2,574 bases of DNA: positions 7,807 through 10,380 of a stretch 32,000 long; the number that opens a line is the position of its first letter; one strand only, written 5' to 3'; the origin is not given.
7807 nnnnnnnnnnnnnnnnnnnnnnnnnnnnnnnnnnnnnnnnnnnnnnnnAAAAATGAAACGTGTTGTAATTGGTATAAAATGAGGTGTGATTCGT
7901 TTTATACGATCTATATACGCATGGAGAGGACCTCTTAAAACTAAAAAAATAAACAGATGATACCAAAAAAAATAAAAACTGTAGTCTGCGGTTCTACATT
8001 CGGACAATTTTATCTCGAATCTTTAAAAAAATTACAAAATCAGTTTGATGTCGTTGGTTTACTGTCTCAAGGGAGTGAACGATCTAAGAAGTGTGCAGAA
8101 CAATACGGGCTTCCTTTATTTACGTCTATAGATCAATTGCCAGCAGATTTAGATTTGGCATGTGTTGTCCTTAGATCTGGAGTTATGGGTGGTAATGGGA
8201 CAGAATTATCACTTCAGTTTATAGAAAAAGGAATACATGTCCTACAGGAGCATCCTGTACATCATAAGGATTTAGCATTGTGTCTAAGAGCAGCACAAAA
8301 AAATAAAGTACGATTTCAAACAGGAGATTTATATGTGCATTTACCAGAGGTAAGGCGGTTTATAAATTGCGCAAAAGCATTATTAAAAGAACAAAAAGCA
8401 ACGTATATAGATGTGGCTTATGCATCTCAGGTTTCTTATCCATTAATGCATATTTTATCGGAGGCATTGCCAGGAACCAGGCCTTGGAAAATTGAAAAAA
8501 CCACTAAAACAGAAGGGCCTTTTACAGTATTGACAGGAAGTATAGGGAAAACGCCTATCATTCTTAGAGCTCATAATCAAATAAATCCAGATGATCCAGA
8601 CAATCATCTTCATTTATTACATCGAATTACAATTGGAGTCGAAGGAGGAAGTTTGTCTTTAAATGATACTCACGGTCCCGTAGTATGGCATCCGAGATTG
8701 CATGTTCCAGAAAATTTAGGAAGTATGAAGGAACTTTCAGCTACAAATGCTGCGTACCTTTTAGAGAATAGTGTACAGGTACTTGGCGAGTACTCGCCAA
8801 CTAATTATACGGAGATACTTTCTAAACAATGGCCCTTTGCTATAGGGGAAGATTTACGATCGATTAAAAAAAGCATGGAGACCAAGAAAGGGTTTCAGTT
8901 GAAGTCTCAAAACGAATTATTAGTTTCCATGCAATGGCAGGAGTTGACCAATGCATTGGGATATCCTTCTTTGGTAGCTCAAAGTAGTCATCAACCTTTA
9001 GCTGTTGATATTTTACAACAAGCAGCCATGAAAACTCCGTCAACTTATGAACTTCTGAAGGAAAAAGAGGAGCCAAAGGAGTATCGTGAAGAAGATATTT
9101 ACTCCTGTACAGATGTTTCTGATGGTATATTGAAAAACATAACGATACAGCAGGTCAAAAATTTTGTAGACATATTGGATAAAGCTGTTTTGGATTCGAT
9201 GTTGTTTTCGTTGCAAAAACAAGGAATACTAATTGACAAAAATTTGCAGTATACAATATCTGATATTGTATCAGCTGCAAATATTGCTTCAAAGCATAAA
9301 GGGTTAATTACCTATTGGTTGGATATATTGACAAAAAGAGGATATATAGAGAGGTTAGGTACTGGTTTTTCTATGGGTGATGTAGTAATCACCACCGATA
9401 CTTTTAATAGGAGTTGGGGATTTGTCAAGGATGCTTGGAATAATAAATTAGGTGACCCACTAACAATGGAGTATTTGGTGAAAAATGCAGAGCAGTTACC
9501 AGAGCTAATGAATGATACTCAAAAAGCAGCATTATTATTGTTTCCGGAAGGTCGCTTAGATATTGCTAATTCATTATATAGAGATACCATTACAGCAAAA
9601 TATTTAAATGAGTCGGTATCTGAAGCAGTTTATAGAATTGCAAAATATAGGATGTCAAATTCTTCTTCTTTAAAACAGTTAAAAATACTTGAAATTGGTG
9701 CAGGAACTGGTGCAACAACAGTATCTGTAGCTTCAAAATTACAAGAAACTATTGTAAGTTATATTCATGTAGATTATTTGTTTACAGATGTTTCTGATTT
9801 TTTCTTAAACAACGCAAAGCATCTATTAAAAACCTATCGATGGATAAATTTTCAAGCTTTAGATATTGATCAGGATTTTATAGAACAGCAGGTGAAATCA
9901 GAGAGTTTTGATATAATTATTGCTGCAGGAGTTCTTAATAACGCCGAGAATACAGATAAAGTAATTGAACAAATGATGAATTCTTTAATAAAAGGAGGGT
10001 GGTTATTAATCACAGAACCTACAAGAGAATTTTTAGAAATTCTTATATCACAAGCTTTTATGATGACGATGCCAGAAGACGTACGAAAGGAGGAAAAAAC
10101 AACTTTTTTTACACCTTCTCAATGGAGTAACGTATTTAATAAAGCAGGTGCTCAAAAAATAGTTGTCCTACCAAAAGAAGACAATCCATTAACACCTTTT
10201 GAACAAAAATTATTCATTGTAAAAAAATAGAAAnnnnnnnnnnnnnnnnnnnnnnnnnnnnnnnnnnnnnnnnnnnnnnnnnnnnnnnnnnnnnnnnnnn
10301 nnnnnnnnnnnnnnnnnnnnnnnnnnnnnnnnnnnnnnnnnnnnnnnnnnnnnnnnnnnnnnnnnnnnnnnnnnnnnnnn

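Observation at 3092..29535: Self-contained FAAL-PKS-NRPS cluster predicted to make a lipid/beta-keto-capped thiazole-thiazolidine-thiazoline compound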

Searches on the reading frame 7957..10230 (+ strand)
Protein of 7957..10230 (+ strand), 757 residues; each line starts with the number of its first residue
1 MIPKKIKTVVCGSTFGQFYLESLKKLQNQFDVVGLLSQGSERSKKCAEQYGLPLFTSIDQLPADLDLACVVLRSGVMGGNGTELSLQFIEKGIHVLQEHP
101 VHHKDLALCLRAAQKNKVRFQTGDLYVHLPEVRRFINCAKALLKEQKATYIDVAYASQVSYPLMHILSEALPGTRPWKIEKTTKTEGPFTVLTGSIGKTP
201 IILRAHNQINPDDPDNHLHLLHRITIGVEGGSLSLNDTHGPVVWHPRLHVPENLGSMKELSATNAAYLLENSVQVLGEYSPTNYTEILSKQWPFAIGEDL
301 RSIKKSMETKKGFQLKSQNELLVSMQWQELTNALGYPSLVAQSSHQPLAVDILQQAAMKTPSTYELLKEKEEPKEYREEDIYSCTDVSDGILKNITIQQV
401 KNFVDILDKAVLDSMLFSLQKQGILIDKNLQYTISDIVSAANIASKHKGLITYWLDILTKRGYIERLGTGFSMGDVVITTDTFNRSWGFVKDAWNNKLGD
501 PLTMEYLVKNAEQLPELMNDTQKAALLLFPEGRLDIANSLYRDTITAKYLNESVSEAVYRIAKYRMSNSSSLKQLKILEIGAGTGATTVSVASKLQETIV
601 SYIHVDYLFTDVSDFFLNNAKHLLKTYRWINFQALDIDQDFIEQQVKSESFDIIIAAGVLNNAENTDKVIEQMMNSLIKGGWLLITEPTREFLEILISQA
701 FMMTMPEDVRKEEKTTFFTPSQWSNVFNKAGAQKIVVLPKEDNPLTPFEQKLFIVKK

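Call 3: search_protein_families(library=pfam, proteins=[window:7957-10230:+], max_evalue=0.001)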
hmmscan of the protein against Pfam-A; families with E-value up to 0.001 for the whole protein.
window:7957-10230:+ (757 aa): 10 families
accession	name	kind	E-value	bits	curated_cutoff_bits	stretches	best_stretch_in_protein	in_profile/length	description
PF01408.29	GFO_IDH_MocA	-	5.9e-21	75.8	24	1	6-123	1-119/120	Oxidoreductase family, NAD-binding Rossmann fold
PF08242.18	Methyltransf_12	-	1.6e-15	58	30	1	578-683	1-98/98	Methyltransferase domain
PF21390.2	Irp3-like_C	-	1.9e-14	54.4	27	1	146-244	1-99/100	Thiazolinyl imine reductase Irp3-like, C-terminal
PF13847.12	Methyltransf_31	-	5.8e-14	52.4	27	1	573-730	3-144/145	Methyltransferase domain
PF13489.12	Methyltransf_23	-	1.1e-10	41.9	27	1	571-733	20-160/164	Methyltransferase domain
PF10294.15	Methyltransf_16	-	4.1e-09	36.9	21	1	529-678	10-147/174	Lysine methyltransferase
PF08241.18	Methyltransf_11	-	1.2e-08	35.9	21.2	1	578-685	1-95/95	Methyltransferase domain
PF13649.12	Methyltransf_25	-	4.3e-07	31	27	1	577-681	1-97/97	Methyltransferase domain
PF01739.24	CheR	-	4.1e-06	26.8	27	0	559-624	17-84/195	CheR methyltransferase, SAM binding domain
PF01209.24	Ubie_methyltran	-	6.5e-06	26.1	20.1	1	550-703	23-168/233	ubiE/COQ5 methyltransferase family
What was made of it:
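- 7966..8982 (+): ORF C, N-terminal thiazolinyl imine reductase (Irp3/YbtU/PchG type). PF21390 (call 3).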

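Call 6: find_encoding_contigs(protein=window:7957-10230:+, flank=10000, max_places=6)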
Protein window:7957-10230:+ (757 aa): no gene with exactly this product is on record in the collection.

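Call 7: search_protein_families(library=ncbifam, proteins=[window:7957-10230:+], max_evalue=0.00001)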
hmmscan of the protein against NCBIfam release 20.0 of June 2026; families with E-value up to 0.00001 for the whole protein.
window:7957-10230:+ (757 aa): 6 families
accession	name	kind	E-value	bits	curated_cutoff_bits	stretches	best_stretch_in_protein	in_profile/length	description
TIGR01761.1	thiaz-red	subfamily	6e-86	289.1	188.8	1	4-342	2-347/350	thiazolinyl imide reductase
TIGR02072.1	BioC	equivalog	3.6e-10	40.1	184.95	1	569-733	30-172/244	malonyl-ACP O-methyltransferase BioC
TIGR01983.1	UbiG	equivalog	1.9e-09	37.2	102.95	1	562-731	45-199/228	bifunctional 2-polyprenyl-6-hydroxyphenol methylase/3-demethylubiquinol 3-O-methyltransferase UbiG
NF043040.1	corrin_prot_MT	hypoth_equivalog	5.7e-07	29.2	180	1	564-687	32-149/216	corrinoid protein-associated methyltransferase CpaM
TIGR01934.1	MenG_MenH_UbiE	subfamily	1.6e-06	27.6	158.35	1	550-694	15-150/223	ubiquinone/menaquinone biosynthesis methyltransferase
NF001240.0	PRK00216.1-1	equivalog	6e-06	25.5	378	1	547-696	34-179/251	bifunctional demethylmenaquinone methyltransferase/2-methoxy-6-polyprenyl-1,4-benzoquinol methylase UbiE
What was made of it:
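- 7966..8982 (+): TIGR01761 at 289 bits (call 7).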
